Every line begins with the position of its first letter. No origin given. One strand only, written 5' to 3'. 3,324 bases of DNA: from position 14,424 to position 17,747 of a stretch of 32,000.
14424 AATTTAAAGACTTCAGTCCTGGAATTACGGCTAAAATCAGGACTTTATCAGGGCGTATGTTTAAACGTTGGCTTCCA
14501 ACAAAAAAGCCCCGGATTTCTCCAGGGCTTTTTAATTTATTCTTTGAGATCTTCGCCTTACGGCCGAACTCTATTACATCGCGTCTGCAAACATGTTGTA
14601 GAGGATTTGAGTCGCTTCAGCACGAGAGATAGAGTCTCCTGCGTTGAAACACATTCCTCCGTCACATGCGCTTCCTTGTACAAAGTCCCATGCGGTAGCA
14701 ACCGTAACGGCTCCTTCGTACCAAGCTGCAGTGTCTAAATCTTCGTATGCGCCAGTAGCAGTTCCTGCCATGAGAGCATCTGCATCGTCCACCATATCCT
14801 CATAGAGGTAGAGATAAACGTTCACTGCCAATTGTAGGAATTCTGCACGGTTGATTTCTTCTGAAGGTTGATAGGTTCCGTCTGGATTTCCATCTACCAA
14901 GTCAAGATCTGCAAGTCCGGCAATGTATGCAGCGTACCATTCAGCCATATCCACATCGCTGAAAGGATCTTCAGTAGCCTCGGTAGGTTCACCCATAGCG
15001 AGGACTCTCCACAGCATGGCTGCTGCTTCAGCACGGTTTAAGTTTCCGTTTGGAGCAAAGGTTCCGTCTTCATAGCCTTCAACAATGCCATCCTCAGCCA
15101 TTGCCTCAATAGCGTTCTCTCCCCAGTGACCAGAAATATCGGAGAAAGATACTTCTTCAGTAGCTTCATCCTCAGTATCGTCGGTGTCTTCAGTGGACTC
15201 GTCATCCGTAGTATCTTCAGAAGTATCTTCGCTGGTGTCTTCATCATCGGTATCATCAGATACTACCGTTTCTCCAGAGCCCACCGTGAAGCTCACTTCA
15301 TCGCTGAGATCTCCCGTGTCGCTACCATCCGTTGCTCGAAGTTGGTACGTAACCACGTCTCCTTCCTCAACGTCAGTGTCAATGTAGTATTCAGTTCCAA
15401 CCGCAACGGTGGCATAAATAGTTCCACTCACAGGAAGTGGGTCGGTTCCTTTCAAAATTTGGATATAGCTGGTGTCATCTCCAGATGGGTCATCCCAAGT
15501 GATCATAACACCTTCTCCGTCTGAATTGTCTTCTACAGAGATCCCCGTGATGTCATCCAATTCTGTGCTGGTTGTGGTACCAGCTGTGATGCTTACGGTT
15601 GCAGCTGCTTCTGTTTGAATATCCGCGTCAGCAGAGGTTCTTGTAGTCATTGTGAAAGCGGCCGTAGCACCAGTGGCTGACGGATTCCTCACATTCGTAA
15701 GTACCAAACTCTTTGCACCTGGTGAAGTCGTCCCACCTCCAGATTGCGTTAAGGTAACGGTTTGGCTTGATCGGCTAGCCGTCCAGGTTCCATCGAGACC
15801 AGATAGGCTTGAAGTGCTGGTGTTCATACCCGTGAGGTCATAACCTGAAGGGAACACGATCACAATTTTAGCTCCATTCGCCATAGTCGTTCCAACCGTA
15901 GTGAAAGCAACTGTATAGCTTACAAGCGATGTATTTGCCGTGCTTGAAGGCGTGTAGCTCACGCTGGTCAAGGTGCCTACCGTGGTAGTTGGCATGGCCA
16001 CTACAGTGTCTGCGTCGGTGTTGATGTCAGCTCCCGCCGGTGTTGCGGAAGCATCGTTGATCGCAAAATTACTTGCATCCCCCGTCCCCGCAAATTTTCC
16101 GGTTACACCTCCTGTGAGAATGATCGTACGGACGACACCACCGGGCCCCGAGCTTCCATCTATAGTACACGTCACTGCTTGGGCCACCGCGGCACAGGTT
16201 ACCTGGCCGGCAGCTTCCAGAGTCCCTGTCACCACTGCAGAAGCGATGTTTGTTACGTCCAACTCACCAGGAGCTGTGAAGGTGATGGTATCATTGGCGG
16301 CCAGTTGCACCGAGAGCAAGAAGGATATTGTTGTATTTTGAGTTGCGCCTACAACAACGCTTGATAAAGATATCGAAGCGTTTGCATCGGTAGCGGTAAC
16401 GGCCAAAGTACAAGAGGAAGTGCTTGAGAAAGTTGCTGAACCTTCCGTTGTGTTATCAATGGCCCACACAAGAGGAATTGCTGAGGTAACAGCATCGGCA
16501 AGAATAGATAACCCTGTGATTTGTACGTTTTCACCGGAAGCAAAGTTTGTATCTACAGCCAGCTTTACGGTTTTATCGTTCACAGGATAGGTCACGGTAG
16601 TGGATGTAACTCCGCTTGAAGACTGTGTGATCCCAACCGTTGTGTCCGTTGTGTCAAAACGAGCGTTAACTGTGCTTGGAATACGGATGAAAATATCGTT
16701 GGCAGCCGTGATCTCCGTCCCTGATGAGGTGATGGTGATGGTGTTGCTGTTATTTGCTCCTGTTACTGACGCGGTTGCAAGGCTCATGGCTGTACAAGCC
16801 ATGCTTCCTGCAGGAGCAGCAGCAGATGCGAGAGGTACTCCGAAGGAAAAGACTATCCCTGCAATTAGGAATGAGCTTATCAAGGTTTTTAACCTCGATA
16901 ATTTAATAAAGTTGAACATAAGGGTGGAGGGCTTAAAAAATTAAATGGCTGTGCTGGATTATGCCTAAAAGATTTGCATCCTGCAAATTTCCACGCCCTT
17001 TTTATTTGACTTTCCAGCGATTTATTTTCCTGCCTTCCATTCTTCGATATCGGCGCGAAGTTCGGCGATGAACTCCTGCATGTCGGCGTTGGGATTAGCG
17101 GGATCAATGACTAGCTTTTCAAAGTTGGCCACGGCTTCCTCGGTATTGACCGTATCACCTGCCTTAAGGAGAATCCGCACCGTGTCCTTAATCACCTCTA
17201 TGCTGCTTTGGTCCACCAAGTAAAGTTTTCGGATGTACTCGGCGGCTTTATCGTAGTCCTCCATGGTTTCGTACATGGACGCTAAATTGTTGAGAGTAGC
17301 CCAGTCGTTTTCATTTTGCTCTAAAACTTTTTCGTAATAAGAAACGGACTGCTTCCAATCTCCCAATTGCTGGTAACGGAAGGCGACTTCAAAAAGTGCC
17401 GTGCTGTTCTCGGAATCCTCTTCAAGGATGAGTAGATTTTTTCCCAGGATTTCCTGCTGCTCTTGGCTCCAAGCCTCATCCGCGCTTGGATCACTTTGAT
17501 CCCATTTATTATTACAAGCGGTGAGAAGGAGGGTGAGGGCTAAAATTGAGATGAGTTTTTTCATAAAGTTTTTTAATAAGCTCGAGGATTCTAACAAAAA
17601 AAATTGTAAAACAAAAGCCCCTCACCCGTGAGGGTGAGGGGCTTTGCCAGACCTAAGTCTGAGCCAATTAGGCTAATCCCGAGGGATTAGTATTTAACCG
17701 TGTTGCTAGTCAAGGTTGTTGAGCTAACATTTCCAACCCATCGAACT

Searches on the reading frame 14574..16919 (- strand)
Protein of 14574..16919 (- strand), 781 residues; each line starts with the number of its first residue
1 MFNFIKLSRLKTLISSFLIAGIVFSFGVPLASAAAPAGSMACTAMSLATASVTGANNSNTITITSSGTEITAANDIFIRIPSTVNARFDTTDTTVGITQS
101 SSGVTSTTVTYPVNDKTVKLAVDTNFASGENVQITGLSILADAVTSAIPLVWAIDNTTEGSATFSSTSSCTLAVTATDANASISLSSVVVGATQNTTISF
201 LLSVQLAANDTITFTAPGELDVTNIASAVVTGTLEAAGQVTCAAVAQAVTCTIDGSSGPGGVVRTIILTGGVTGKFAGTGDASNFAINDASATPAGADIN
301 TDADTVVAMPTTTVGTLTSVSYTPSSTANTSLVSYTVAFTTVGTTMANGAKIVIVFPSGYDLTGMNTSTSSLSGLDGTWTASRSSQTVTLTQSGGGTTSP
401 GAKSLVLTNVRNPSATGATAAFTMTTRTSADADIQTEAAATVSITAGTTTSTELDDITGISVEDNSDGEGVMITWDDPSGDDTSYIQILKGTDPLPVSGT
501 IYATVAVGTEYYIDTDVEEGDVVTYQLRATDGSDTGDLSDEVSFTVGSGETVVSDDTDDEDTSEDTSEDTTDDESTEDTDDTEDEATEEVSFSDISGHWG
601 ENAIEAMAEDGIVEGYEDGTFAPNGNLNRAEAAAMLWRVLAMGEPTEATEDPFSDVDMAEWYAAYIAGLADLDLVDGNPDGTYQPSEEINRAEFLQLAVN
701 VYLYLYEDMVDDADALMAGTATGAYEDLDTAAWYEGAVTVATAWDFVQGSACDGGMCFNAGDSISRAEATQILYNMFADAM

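Call 11: search_protein_families(library=pfam, proteins=[window:14574-16919:-], max_evalue=0.001)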
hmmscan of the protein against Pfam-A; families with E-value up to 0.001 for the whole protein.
window:14574-16919:- (781 aa): 1 family
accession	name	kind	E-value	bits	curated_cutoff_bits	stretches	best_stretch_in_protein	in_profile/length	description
PF00395.25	SLH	-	5.1e-31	106.8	20.8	2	591-633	1-44/44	S-layer homology domain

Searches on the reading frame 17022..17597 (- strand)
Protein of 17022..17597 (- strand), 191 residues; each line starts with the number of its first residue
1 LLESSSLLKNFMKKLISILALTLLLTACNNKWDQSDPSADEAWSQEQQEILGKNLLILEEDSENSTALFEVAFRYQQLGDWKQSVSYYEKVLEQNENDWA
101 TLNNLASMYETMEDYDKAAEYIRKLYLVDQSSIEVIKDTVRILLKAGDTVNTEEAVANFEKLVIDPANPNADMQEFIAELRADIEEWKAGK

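Call 11: search_protein_families(library=pfam, proteins=[window:17022-17597:-], max_evalue=0.001)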
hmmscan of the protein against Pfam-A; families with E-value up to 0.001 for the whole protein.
window:17022-17597:- (191 aa): 15 families
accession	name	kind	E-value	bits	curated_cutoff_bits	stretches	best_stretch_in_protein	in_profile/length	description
PF07719.23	TPR_2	-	1.2e-10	41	27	1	67-98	3-34/34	Tetratricopeptide repeat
PF13176.12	TPR_7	-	3.7e-10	39.5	27.9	1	101-125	1-25/36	Tetratricopeptide repeat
PF13181.12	TPR_8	-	1.8e-09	37.4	25.7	1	102-129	4-31/34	Tetratricopeptide repeat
PF13424.12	TPR_12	-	2.1e-09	37.9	30.1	1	67-124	5-70/77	Tetratricopeptide repeat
PF00515.34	TPR_1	-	3.6e-09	36.5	27.8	0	101-124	3-26/34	Tetratricopeptide repeat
PF13428.12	TPR_14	-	3.5e-06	27.6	23.5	0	68-107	4-43/44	Tetratricopeptide repeat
PF13432.12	TPR_16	-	6.9e-06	26.9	32.7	1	75-126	7-58/65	Tetratricopeptide repeat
PF14559.12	TPR_19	-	1.3e-05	25.9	25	1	77-130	3-56/68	Tetratricopeptide repeat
PF13374.12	TPR_10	-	1.3e-05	25.5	27.5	0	100-124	3-27/42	Tetratricopeptide repeat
PF13431.12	TPR_17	-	2.8e-05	24.5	24.4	1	87-118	1-32/34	Tetratricopeptide repeat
PF13174.12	TPR_6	-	0.00013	22.8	26.3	0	67-94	2-29/33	Tetratricopeptide repeat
PF12569.14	NatA_aux_su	-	0.00019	21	33.3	1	52-157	142-250/515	N-terminal acetyltransferase A, auxiliary subunit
PF23914.1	TPR_CcmH_CycH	-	0.00032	21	42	0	44-96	103-152/158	Cytochrome c-type biogenesis protein H TPR domain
PF25068.1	ARM_TT21_4th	-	0.00056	20.7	30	1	80-144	14-78/153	Tetratricopeptide repeat protein 21 forth ARM domain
PF25064.1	ARM_TT21_5th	-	0.00095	19.9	27.8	0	70-125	9-61/117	TT21 fifth ARM repeats domain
